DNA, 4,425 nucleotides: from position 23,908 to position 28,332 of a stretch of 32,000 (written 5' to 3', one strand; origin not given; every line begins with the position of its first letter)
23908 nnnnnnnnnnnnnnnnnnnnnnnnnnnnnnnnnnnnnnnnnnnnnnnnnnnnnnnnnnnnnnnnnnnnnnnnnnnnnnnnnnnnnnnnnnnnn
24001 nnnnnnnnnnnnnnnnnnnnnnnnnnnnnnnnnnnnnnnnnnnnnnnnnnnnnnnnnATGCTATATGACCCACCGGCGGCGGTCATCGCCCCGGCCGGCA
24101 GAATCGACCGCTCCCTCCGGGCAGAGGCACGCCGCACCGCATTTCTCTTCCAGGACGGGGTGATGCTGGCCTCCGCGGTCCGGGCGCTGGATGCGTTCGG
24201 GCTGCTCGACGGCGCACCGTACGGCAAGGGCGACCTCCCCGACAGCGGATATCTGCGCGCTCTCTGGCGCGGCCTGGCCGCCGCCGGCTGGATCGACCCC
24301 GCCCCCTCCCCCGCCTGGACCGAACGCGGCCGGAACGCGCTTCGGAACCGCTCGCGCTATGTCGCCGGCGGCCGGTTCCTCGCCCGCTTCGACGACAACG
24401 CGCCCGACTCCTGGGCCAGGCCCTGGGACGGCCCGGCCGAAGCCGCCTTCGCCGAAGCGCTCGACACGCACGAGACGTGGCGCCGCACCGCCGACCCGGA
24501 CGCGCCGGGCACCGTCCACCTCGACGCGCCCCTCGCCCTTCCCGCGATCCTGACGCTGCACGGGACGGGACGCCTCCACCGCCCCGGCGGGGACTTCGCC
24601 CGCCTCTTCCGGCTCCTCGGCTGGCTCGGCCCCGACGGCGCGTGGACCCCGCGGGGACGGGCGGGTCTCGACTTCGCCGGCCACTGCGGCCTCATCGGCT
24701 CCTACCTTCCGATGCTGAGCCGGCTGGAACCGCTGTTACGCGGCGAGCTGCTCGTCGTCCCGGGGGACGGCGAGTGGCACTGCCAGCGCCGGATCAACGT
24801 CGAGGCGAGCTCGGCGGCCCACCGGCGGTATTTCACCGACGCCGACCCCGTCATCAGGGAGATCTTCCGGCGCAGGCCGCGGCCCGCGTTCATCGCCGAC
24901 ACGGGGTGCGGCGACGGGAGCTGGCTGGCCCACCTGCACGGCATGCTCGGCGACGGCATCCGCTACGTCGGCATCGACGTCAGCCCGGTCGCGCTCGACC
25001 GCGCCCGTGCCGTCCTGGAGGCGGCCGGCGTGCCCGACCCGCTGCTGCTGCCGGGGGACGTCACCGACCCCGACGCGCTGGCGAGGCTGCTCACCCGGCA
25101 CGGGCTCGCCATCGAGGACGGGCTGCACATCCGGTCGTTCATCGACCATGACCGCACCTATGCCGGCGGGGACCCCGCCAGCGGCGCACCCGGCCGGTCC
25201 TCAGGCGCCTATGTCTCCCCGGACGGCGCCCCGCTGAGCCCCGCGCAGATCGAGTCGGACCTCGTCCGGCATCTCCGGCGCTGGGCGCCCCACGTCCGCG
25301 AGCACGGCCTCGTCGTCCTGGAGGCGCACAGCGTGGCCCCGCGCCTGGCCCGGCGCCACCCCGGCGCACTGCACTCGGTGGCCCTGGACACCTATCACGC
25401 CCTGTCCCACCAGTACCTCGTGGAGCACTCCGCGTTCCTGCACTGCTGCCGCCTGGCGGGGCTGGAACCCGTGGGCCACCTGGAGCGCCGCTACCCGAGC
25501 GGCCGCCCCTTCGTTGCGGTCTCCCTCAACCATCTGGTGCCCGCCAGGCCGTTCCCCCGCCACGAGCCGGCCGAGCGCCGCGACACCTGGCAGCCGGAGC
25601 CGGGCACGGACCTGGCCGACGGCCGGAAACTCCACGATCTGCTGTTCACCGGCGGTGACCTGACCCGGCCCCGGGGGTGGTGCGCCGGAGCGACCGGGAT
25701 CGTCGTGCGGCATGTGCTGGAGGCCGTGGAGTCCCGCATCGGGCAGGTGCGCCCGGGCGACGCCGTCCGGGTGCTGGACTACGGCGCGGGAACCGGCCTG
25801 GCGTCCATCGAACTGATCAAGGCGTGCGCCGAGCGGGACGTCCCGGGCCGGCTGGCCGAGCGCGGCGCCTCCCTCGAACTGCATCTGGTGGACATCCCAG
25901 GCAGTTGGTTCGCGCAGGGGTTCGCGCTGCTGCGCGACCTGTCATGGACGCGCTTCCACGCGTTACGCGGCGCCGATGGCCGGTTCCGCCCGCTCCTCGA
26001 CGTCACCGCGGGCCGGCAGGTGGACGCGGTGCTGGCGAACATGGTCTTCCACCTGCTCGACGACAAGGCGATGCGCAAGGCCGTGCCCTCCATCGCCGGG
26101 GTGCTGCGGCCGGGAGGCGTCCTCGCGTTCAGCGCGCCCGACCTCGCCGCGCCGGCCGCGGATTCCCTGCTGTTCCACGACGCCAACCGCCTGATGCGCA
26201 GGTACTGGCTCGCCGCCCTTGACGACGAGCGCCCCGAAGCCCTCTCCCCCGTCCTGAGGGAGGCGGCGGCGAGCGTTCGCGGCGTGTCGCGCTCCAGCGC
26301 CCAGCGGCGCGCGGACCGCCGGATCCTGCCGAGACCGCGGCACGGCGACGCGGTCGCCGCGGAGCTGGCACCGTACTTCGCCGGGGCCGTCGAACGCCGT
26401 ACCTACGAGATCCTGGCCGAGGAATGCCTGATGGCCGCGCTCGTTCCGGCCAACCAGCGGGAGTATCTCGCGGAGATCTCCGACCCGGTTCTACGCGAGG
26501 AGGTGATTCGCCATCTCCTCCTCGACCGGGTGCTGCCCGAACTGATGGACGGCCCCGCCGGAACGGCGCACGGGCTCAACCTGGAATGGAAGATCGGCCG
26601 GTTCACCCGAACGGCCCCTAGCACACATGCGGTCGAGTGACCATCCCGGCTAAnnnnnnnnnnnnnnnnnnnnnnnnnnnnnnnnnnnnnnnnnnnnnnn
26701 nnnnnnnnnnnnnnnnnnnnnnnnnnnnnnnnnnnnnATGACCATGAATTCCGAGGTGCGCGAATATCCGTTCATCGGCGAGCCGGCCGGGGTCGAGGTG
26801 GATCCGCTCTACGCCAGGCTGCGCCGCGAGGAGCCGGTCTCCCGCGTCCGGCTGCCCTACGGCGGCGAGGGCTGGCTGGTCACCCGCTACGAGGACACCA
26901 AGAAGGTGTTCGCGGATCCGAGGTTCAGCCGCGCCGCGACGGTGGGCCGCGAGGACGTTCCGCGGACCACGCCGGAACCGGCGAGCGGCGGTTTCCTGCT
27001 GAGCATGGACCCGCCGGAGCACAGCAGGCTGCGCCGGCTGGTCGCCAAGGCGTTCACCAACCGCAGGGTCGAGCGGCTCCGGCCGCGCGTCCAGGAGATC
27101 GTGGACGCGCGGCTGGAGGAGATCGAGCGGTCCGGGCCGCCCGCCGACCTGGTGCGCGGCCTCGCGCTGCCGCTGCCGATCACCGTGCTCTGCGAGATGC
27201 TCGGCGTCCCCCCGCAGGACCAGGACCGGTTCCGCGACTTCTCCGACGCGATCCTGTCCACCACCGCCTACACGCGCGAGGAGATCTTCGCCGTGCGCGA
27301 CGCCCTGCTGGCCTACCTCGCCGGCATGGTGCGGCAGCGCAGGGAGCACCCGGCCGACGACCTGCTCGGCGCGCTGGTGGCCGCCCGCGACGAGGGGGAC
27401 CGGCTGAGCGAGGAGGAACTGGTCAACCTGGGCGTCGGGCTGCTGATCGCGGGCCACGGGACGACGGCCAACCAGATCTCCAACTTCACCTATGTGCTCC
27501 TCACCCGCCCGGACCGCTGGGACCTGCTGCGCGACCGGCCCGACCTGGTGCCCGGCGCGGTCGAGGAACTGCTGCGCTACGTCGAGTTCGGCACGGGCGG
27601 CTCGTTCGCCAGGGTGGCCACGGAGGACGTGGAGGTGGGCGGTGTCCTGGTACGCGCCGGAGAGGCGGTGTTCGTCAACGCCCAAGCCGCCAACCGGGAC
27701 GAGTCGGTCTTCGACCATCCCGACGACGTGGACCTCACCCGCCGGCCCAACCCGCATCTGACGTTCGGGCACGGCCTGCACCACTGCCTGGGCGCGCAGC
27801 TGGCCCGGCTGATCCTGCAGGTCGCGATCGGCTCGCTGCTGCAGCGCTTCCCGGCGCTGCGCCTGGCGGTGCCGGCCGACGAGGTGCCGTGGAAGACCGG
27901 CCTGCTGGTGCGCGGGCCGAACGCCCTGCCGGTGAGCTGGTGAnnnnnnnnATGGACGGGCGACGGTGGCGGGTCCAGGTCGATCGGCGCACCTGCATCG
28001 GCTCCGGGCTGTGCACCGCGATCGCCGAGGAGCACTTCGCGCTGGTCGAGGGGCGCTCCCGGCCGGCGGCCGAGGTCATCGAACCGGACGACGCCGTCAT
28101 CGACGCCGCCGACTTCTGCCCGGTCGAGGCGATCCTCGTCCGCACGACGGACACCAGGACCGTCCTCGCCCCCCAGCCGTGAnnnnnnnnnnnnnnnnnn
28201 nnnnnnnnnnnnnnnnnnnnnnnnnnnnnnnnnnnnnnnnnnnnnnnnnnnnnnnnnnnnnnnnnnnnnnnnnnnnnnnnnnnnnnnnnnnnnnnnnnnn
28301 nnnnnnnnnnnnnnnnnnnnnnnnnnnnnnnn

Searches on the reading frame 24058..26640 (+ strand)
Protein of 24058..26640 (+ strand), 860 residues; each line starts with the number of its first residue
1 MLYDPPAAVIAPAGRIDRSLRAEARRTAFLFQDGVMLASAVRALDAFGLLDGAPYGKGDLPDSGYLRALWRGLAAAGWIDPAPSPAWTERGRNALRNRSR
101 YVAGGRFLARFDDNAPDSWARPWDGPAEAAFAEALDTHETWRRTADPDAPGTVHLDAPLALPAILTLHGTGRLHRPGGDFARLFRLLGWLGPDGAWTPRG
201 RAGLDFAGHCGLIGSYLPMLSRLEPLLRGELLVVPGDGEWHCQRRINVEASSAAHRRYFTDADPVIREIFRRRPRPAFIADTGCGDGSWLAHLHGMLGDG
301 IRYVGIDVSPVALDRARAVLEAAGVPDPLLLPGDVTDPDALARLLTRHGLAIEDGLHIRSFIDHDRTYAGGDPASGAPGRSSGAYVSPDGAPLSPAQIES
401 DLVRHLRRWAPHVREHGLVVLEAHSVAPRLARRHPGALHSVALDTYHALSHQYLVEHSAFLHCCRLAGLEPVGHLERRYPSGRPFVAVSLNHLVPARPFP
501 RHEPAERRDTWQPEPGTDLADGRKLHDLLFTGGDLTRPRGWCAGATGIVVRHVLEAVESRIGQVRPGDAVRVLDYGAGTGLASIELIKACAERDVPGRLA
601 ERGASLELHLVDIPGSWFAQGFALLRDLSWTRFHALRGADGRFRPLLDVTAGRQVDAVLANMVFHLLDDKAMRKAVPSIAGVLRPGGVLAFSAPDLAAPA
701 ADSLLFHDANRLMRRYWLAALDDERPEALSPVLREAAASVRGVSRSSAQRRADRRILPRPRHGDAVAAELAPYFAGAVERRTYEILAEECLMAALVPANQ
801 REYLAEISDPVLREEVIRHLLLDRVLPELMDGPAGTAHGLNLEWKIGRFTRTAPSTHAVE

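Call 27: search_protein_families(library=pfam, proteins=[window:24058-26640:+], max_evalue=0.001)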
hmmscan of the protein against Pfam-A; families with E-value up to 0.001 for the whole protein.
window:24058-26640:+ (860 aa): 6 families
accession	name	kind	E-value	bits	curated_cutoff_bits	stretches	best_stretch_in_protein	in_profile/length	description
PF23525.1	Methyltransf_36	-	4.6e-66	223.2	27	1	239-491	1-268/268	AprA MT2-like domain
PF13649.12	Methyltransf_25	-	2.8e-14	54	27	1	279-337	1-57/97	Methyltransferase domain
PF08242.18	Methyltransf_12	-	2e-13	51.4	30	2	573-689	1-98/98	Methyltransferase domain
PF13489.12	Methyltransf_23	-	4.2e-11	43.3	27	1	570-720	24-136/164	Methyltransferase domain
PF08241.18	Methyltransf_11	-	3.8e-10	40.7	21.2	0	653-691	59-95/95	Methyltransferase domain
PF13847.12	Methyltransf_31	-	5.3e-09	36.3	27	0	280-323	8-51/145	Methyltransferase domain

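Call 40: search_protein_families(library=ncbifam, proteins=[window:24058-26640:+], max_evalue=0.00001)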
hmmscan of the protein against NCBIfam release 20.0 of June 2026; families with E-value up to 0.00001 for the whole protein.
window:24058-26640:+ (860 aa): 4 families
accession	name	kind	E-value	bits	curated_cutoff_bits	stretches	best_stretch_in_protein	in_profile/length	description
NF045667.1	MTase_DVU1556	equivalog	5.1e-08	32.6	155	0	274-318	21-63/213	DVU_1556 family methyltransferase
NF043040.1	corrin_prot_MT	hypoth_equivalog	1.1e-06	28.2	180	0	277-325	43-88/216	corrinoid protein-associated methyltransferase CpaM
NF047649.1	MTase_UXPK_star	exception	3.7e-06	26.2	460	0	279-327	81-129/283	methyltransferase/UXPK-star double selenoprotein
TIGR04543.1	ketoArg_3Met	equivalog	4.7e-06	25.9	425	0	251-327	126-200/336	2-ketoarginine methyltransferase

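Call 63: search_solved_structures(query=window:24058-26640:+, max_evalue=0.001)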
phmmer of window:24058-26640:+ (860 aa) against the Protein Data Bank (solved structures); distinct sequences matched with E-value up to 0.001: 3.
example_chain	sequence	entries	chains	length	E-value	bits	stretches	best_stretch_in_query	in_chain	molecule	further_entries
7uci_A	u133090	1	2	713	2.7e-42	148.2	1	180-499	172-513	Polyketide synthase-related protein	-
7ucl_A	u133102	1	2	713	3.7e-42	147.8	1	180-499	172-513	Polyketide synthase-related protein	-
6b39_A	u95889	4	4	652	4.4e-42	147.5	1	180-494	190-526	AprA Methyltransferase 1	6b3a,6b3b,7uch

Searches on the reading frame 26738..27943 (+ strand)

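Call 27: search_protein_families(library=pfam, proteins=[window:26738-27943:+], max_evalue=0.001)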
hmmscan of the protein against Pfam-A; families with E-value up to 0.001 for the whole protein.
window:26738-27943:+ (401 aa): 1 family
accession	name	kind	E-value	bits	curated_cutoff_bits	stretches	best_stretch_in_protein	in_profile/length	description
PF00067.27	p450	-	7.2e-30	104.6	22.8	2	271-372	324-433/462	Cytochrome P450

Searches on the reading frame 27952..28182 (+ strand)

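Call 27: search_protein_families(library=pfam, proteins=[window:27952-28182:+], max_evalue=0.001)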
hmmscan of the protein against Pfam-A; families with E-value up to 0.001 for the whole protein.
window:27952-28182:+ (76 aa): 2 families
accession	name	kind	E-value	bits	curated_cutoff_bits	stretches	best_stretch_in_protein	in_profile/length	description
PF13370.11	Fer4_13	-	6.3e-09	36.8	24.5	1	10-61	1-56/58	4Fe-4S single cluster domain of Ferredoxin I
PF13459.11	Fer4_15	-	6.9e-08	33.5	22.4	1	8-63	1-66/66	4Fe-4S single cluster domain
